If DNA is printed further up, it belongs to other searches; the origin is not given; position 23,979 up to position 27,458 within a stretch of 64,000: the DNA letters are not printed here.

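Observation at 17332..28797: About 11.5 kb operon fusing a SWIM-protein/SNF2-helicase pair to addB-addA and a trailing unknown gene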

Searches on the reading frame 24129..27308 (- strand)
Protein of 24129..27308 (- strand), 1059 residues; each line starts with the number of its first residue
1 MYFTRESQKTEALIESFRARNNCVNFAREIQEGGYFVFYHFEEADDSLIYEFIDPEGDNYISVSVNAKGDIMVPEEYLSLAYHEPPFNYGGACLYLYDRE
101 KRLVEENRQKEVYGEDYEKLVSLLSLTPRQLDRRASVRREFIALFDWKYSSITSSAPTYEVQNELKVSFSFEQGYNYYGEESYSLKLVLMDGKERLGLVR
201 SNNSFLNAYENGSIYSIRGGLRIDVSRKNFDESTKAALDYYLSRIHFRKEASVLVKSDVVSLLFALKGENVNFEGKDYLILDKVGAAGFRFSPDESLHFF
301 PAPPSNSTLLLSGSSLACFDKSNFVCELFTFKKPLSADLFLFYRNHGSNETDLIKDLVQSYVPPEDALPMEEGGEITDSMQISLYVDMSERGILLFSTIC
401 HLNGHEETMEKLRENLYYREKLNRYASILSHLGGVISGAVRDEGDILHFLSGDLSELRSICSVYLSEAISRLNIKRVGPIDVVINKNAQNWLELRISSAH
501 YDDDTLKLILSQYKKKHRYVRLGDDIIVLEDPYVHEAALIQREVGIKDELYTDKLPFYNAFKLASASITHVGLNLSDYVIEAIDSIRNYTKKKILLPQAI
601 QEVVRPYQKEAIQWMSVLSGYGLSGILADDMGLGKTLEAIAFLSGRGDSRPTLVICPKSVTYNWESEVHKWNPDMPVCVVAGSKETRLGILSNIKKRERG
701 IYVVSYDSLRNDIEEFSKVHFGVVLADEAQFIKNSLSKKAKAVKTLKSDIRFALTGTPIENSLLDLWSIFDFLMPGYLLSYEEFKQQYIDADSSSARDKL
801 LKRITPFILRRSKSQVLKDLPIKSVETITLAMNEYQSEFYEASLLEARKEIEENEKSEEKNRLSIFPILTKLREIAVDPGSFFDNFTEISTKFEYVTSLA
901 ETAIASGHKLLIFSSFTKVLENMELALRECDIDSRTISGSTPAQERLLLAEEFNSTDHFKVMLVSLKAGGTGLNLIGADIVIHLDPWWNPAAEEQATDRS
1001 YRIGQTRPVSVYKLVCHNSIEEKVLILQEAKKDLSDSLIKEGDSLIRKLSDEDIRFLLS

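Call 3: search_protein_families(library=pfam, proteins=[window:24129-27308:-], max_evalue=0.01)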
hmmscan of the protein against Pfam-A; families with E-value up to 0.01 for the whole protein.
window:24129-27308:- (1059 aa): 5 families
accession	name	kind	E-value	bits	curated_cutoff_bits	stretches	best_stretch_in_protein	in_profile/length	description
PF00176.29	SNF2-rel_dom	-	2.1e-65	221.1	24.9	1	607-879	1-288/290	SNF2-related domain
PF00271.37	Helicase_C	-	1.7e-20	73.7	23.5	1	893-1004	3-110/110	Helicase conserved C-terminal domain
PF08455.15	SNF2_assoc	-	2e-18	66.9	27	1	427-594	192-370/373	Bacterial SNF2 helicase associated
PF04851.21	ResIII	-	3.2e-09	37.3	22.5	1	604-759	4-163/164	Type III restriction enzyme, res subunit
PF16203.11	ERCC3_RAD25_C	-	0.0012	18.6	27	1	891-985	44-132/248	ERCC3/RAD25/XPB C-terminal helicase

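Call 4: search_protein_families(library=ncbifam, proteins=[window:24129-27308:-], max_evalue=0.01)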
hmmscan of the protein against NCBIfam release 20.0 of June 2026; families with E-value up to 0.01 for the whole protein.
window:24129-27308:- (1059 aa): 11 families
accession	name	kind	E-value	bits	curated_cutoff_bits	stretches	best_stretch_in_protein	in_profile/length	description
NF053675.1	pilus_reg_Snf2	equivalog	3.2e-128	429.4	1100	1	442-1058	426-1026/1029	pilus expression-regulating Snf2 family helicase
NF058637.1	helic_SCO1167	equivalog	1.1e-111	374.6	1200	1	590-1055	456-926/932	SCO1167/SCO6262 family helicase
NF041790.1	anti-phage_ZorD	equivalog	6.6e-67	226.3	1500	1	577-1013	553-1034/1035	type I Zorya anti-phage system protein ZorD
NF038318.1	DISARM_DrmD_b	equivalog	1e-24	86.7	950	2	624-833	48-264/868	DISARM system SNF2-like helicase DrmD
NF042964.1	phospholipD_antiphage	equivalog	6.2e-16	57.9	1100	2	603-738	228-377/895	phospholipase D-like domain-containing anti-phage protein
NF038317.1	DISARM_DrmD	equivalog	6.4e-15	54.5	610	2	842-1022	448-631/1021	DISARM system SNF2-like helicase DrmD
NF041062.1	DpdE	equivalog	6.2e-09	34.4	500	1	886-1018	522-657/1048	protein DpdE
NF058636.1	helic_sll1366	equivalog_domain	1.1e-08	34.3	550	1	576-635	529-589/589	sll1366 family intein-prone helicase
NF003426.0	PRK04914.1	equivalog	4.7e-07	28.4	576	1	626-749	174-305/959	RNA polymerase-associated protein RapA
TIGR00603.1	rad25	subfamily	1.7e-05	23.3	328.7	0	597-758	251-413/734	DNA repair helicase rad25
TIGR04095.1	dnd_restrict_1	equivalog_domain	0.0071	15.4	600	0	597-679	4-85/451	DNA phosphorothioation system restriction enzyme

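Call 27: search_protein_families(library=padloc, proteins=[window:24129-27308:-], max_evalue=0.01)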
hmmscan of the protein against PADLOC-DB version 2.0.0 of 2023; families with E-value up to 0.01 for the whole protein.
window:24129-27308:- (1059 aa): 38 families (the best 25 are shown)
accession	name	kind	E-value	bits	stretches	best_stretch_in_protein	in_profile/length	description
PDLC02842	DpdE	-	2.4e-118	394.5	1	593-1054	691-1167/1176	DpdE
PDLC00633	ZorD1|ZorD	-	1.4e-109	365.6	1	472-1039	308-885/908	"SWI2/SNF2 helicase, Mrr-like nuclease"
PDLC02845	DpdE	-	4.7e-101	337.4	1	504-1058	753-1291/1293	DpdE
PDLC02849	DpdE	-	1.5e-98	329.1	1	585-1054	382-847/857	DpdE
PDLC02850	DpdE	-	1.4e-96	322.6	1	597-1058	798-1260/1282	DpdE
PDLC00629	ZorD1|ZorD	-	1.2e-91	306.2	2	699-1021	605-932/1012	"SWI2/SNF2 helicase, Mrr-like nuclease"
PDLC00631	ZorD1|ZorD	-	1.1e-90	302.9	1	584-1036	420-907/1071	"SWI2/SNF2 helicase, Mrr-like nuclease"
PDLC00634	ZorD1|ZorD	-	1.4e-86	289.3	1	585-1013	476-935/1208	"SWI2/SNF2 helicase, Mrr-like nuclease"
PDLC02851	DpdE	-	7.6e-83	276.9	1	595-1057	589-1053/1055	DpdE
PDLC00632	ZorD1|ZorD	-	1.9e-77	259.2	2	702-1040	719-1081/1101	"SWI2/SNF2 helicase, Mrr-like nuclease"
PDLC00628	ZorD1|ZorD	-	3.5e-66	221.7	1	583-1017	492-945/1171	"SWI2/SNF2 helicase, Mrr-like nuclease"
PDLC00627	ZorD1|ZorD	-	2.8e-63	212.3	2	701-1019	609-966/1006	"SWI2/SNF2 helicase, Mrr-like nuclease"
PDLC02848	DpdE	-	1.2e-58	196.9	1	597-922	350-678/856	DpdE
PDLC02854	DpdE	-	3.5e-49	165.5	1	576-1017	550-1036/1083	DpdE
PDLC00630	ZorD1|ZorD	-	8.5e-41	138.3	3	701-825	270-405/817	"SWI2/SNF2 helicase, Mrr-like nuclease"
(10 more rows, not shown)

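Call 32: find_homologous_proteins(query=window:24129-27308:-, max_evalue=1e-20)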
Query window:24129-27308:- (1059 aa): 16 proteins with E <= 1e-20 among 8000 candidates.
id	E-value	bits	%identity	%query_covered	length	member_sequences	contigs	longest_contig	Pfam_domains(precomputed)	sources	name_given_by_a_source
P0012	0.0e+0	2367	100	100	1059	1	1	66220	PF00176.30,PF00271.38,PF08455.16,PF04851.22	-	-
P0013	0.0e+0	2170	90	100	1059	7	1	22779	PF00176.30,PF00271.38,PF08455.16,PF04851.22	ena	-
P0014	0.0e+0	1715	71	100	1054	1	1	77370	PF00176.30,PF00271.38,PF08455.16,PF04851.22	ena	-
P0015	0.0e+0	1714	71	100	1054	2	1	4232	PF00176.30,PF00271.38,PF08455.16,PF04851.22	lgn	-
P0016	0.0e+0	1509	64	100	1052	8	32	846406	PF00176.30,PF00271.38,PF08455.16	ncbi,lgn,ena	-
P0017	8.4e-81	290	37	44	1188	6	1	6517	PF00176.30,PF00271.38,PF04851.22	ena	-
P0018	2.0e-77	279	34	44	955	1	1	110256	PF00176.30,PF12419.14,PF00271.38,PF04851.22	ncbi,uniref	ncbi:DEAD/DEAH box helicase [Streptomyces sp. NPDC051172]|uniref:DEAD/DEAH box helicase n=1 Tax=Stre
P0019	1.3e-61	227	35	23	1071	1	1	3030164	PF00176.30,PF00271.38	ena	-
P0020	1.3e-54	204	30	29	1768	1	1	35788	PF00270.36,PF00176.30,PF00271.38,PF04851.22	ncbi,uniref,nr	ncbi:SNF2 family N-terminal domain-containing protein [Corynascus novoguineensis]|uniref:DNA helicas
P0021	1.4e-44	171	30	21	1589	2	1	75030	PF00176.30,PF11496.15,PF13892.12,PF00271.38,PF04851.22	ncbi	ncbi:hypothetical protein JCM3770_005882 [Rhodotorula araucariae]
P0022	1.0e-37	148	28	42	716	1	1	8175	PF00270.36,PF00176.30,PF00271.38,PF04851.22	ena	-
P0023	2.4e-33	133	28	41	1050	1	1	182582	PF00176.30,PF25863.1,PF00271.38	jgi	-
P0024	4.7e-30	122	27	40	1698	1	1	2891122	PF00176.30,PF24580.2,PF00271.38,PF04851.22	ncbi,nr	ncbi:hypothetical protein F4775DRAFT_587406 [Biscogniauxia sp. FL1348]|nr:hypothetical protein F4775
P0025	2.1e-26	110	34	16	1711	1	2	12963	PF00176.30,PF24580.2,PF16203.12,PF00271.38,PF04851.22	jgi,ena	-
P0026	3.4e-25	106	32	18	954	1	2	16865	PF00270.36,PF00176.30,PF00271.38,PF04851.22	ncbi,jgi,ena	-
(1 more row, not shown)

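Call 33: find_encoding_contigs(protein=P0014, flank=10000, max_places=3)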
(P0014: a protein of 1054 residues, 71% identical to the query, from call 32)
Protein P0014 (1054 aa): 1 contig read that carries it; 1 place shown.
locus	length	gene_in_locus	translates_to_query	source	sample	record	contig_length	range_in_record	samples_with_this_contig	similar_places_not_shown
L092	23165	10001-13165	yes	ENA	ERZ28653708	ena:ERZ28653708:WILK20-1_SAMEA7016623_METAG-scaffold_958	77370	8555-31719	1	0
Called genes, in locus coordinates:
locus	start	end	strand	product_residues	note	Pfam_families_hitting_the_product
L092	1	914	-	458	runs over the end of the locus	PF07690:MFS_1, PF13347:MFS_2 (faint), PF12832:MFS_1_like (faint), PF07690:MFS_1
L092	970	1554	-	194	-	PF01725:Ham1p_like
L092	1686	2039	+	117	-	-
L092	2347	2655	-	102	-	PF00085:Thioredoxin, PF14595:Thioredoxin_9 (weak), PF13098:Thioredoxin_2 (weak)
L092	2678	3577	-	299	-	PF05857:TraX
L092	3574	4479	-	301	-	PF02517:Rce1-like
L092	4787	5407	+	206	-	PF01205:Impact_N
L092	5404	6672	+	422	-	PF05195:AMP_N, PF00557:Peptidase_M24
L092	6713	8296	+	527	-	PF00370:FGGY_N, PF02782:FGGY_C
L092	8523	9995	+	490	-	-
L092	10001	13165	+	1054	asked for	PF08455:SNF2_assoc, PF00176:SNF2-rel_dom, PF04851:ResIII, PF00271:Helicase_C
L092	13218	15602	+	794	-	PF12705:PDDEXK_1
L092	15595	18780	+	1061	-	PF00580:UvrD-helicase, PF13361:UvrD_C (faint), PF13245:AAA_19 (weak)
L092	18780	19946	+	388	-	PF18928:DUF5677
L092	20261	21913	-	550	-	PF00485:PRK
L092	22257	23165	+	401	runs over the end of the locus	PF00365:PFK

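Call 34: find_encoding_contigs(protein=P0016, flank=10000, max_places=4)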
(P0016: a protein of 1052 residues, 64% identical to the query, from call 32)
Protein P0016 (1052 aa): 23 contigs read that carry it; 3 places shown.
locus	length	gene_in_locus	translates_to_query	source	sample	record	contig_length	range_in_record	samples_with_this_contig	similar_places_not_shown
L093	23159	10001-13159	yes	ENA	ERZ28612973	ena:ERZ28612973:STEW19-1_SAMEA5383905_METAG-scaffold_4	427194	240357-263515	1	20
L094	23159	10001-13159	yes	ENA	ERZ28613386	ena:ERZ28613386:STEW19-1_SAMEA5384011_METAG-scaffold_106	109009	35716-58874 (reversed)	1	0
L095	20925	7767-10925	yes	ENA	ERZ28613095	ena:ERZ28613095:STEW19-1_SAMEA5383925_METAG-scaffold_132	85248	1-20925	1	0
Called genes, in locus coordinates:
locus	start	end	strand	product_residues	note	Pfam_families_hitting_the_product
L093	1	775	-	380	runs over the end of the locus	PF11187:Mbeg1-like, PF01764:Lipase_3 (weak)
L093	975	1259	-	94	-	-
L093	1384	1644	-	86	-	-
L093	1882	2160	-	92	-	-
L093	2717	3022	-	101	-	PF00085:Thioredoxin, PF14595:Thioredoxin_9, PF13098:Thioredoxin_2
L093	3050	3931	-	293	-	PF05857:TraX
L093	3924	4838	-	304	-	PF02517:Rce1-like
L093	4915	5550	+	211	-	PF01205:Impact_N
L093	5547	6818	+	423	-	PF05195:AMP_N, PF00557:Peptidase_M24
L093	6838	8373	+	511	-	PF00370:FGGY_N, PF02782:FGGY_C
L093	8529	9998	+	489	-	PF04434:SWIM (weak)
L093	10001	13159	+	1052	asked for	PF08455:SNF2_assoc, PF00176:SNF2-rel_dom, PF00271:Helicase_C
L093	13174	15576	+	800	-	PF12705:PDDEXK_1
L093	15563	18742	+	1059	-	PF00580:UvrD-helicase, PF01443:Viral_helicase1 (faint), PF00580:UvrD-helicase, PF13245:AAA_19 (weak), PF13361:UvrD_C, PF13538:UvrD_C_2 (faint)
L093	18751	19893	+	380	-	PF18928:DUF5677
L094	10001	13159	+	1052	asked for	PF08455:SNF2_assoc, PF00176:SNF2-rel_dom, PF00271:Helicase_C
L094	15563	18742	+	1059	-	PF00580:UvrD-helicase, PF01443:Viral_helicase1 (faint), PF00580:UvrD-helicase, PF13245:AAA_19 (weak), PF13361:UvrD_C, PF13538:UvrD_C_2 (faint)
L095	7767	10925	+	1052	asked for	PF08455:SNF2_assoc, PF00176:SNF2-rel_dom, PF00271:Helicase_C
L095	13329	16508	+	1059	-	PF00580:UvrD-helicase, PF01443:Viral_helicase1 (faint), PF00580:UvrD-helicase, PF13245:AAA_19 (weak), PF13361:UvrD_C, PF13538:UvrD_C_2 (faint)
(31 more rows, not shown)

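Call 45: search_solved_structures(query=window:24129-27308:-, max_evalue=1e-10)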
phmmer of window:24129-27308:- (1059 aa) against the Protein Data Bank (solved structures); distinct sequences matched with E-value up to 1e-10: 81 (the best 60 are shown).
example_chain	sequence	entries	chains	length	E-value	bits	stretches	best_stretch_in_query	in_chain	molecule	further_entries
1z63_A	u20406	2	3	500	4.3e-80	273.1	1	593-1057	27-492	Helicase of the snf2/rad54 family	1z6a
5jxr_A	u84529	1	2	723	2.1e-68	234.4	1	597-1045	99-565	Chromatin-remodeling complex ATPase-like protein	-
7zb5_E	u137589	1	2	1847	6.5e-68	232.7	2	594-880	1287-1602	Helicase-like protein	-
7z8s_E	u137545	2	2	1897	7.1e-68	232.6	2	594-880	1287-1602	Helicase-like protein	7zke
6g7e_B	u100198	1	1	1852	1.7e-67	231.4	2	594-880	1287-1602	Helicase-like protein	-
7z7n_E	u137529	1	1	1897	1.8e-67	231.2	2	594-880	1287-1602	Helicase-like protein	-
6pwf_K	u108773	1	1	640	1.8e-66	228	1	597-1046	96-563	chromatin remodeling factor ISWI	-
6jyl_K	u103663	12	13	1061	2.8e-66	227.4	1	599-1048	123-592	ISWI chromatin-remodeling complex ATPase ISW1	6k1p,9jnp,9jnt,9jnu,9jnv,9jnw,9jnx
7x3t_V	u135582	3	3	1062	2.8e-66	227.4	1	599-1048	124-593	ISWI chromatin-remodeling complex ATPase ISW1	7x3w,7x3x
9lj2_K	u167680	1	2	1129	3.2e-66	227.2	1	599-1048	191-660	ISWI chromatin-remodeling complex ATPase ISW1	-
6iro_L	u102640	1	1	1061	3.2e-66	227.2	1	599-1048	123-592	ISWI chromatin-remodeling complex ATPase ISW1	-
8v4y_W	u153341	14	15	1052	3.8e-66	226.9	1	604-1045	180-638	SWI/SNF-related matrix-associated actin-dependent regulator of chromatin subfamily A membe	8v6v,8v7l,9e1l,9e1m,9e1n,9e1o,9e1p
6ne3_W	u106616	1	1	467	2.1e-65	224.5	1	604-1037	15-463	SWI/SNF-related matrix-associated actin-dependent regulator of chromatin subfamily A membe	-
9jao_C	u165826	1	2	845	2.6e-64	220.8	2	604-879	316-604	SWI/SNF-related matrix-associated actin-dependent regulator of chromatin subfamily A conta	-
6igm_H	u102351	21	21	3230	5.4e-63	216.5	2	590-882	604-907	Helicase SRCAP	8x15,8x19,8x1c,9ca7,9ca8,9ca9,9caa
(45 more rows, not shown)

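Call 60: find_related_loci(query=window:24129-27308:-, collection=viral_contigs, flank=8000)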
Query window:24129-27308:- (1059 aa) in viral_contigs; peptide patterns used: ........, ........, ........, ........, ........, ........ (x = any residue, [..] = any of these).
8 stretches matched a pattern; 2 encode a relative of the query (tblastn E <= 1e-3); 2 distinct loci.
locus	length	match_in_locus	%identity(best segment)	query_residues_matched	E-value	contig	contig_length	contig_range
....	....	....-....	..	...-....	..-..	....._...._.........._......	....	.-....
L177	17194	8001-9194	22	604-1035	6e-7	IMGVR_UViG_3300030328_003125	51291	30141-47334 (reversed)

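Call 92: search_protein_families(library=pfam, proteins=[L092:8523-9995:+], max_evalue=1)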
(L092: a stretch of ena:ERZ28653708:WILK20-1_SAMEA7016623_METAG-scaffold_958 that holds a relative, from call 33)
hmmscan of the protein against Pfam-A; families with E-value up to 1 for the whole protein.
L092:8523-9995:+ (490 aa): 2 families
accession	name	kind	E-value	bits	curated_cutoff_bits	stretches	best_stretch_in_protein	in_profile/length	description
PF04434.22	SWIM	-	0.00018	21.4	19.6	1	49-82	2-36/38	SWIM zinc finger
PF04461.18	DUF520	-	0.063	13.9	23.2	0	91-159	4-71/161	Protein of unknown function (DUF520)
